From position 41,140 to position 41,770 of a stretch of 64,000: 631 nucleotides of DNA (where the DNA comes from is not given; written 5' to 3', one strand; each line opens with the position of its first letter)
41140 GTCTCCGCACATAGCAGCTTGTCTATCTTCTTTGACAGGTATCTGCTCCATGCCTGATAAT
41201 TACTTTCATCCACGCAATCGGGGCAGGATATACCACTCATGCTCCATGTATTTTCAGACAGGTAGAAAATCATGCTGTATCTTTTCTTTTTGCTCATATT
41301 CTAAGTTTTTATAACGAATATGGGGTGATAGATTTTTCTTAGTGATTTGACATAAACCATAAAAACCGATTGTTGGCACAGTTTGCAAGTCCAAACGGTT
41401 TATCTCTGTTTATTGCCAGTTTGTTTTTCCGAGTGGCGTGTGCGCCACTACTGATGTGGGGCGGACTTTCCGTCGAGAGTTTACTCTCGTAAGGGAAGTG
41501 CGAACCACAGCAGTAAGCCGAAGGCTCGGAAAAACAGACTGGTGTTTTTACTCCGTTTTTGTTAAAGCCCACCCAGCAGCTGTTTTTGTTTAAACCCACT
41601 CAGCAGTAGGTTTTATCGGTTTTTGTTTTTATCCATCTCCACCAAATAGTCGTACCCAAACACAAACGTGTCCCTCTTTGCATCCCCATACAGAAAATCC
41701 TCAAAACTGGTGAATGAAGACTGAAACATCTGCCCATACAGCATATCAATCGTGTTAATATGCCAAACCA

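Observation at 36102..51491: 15-kb all-minus-strand gene array begins 22 bp after the capsular-polysaccharide operon on the same strand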

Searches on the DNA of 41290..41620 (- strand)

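Call 57: search_rna_families(source=window, start=41290, end=41620, threshold=evalue, max_evalue=1)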
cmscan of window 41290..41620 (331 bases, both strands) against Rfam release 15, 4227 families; matches with E-value up to 1: 1.
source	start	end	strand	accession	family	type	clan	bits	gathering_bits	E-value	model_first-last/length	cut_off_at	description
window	41448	41516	-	RF03901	mir-BART18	Gene; miRNA;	-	18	98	0.77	1-83/83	no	mir-BART18 microRNA precursor family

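Call 97: build_rna_model(alignment_id=A3)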
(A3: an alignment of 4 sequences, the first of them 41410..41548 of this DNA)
Model R1 built from alignment A3 (4 sequences, 139 columns); structure: RNAalifold consensus.
model positions 138; base pairs 38; branch points 1; effective number of sequences 1.2; information 0.59 bits per position. Calibrated on 0.2 Mb of random sequence (short: E-values are rough).
structure used (alignment columns):
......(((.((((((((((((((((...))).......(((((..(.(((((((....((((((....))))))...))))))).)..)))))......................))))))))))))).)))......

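Call 99: search_with_rna_model(model_id=R1, sources=[window, L009, L010, L011, L012, L013, L014, L015, L016, L017, L018, L019, L020, L021, L022, L024, L025, L026, L028, L035, L037, L038, L039, L040, L041, L042, L043, L044, L047, L049, L052, L054, L055, L056, L057, L058, L059, L060, L061, L062, L063, L064, L065, L066, L068, L070, L072, L075, L076, L079, L081, L082, L083], max_evalue=0.01)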
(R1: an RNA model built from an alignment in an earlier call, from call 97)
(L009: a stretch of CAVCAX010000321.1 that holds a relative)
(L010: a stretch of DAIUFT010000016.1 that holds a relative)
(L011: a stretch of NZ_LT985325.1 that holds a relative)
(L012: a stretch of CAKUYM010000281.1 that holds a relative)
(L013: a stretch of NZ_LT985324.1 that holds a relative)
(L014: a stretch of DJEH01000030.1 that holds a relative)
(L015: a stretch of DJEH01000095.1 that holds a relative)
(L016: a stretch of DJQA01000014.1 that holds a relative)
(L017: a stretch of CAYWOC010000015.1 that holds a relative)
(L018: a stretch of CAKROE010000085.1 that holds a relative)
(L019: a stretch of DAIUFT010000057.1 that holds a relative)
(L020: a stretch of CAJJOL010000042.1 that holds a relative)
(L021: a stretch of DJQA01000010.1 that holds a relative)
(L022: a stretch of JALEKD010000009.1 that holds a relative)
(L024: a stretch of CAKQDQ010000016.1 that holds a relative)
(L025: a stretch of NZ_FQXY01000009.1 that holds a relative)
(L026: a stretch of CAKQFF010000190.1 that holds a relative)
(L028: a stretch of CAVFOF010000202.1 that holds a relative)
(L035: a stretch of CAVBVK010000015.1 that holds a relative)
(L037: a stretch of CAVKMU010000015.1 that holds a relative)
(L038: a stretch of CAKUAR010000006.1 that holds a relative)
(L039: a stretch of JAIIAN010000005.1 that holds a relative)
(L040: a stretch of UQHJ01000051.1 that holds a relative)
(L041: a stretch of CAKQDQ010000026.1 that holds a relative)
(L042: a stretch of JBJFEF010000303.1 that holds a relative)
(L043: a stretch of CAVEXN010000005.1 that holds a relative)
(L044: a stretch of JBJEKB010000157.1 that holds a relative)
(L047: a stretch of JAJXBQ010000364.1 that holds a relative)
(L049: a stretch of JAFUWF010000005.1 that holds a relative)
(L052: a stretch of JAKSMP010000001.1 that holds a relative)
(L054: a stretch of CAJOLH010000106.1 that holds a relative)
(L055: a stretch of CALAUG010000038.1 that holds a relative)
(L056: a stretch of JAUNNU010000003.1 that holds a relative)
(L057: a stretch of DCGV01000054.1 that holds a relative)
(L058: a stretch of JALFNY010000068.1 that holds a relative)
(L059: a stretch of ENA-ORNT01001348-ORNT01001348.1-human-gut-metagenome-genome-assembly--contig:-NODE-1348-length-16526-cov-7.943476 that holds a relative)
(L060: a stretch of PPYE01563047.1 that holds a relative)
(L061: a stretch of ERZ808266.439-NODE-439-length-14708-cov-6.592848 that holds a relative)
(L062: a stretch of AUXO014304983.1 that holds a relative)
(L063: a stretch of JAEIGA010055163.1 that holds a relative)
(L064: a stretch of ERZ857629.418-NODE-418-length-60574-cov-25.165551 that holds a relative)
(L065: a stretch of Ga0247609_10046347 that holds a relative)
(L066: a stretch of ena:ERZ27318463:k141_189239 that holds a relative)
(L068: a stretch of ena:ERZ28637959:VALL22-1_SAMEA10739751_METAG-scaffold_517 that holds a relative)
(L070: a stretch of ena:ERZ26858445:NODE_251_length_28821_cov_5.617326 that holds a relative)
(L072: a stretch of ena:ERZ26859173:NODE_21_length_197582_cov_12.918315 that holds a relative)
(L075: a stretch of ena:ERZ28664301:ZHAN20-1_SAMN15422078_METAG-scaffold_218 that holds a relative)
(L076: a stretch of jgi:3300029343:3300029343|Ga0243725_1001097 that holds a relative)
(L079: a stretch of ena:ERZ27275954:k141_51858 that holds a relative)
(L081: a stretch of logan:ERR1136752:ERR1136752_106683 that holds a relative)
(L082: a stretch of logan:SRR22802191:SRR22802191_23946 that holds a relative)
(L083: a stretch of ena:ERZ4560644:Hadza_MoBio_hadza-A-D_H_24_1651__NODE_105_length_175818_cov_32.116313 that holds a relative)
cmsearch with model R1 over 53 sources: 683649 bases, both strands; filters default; matches with E-value up to 0.01: 10.
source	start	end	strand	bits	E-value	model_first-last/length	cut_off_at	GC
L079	8751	8888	+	154.4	7.6e-38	1-138/138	no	0.44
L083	10303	10441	+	151.6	4.2e-37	1-138/138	no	0.47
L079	10322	10459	+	147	6.9e-36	1-138/138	no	0.41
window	41410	41548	-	146.9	7.6e-36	1-138/138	no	0.51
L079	8751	8888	-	59.7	1.3e-12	1-138/138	no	0.44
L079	10322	10459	-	57.1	6.1e-12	1-138/138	no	0.41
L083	10303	10441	-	48.9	9e-10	1-138/138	no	0.47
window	41410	41548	+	48.6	1.1e-09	1-138/138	no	0.51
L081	1447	1490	+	34.1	8e-06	1-44/138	3'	0.41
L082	1447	1480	+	28.5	0.00024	1-34/138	3'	0.44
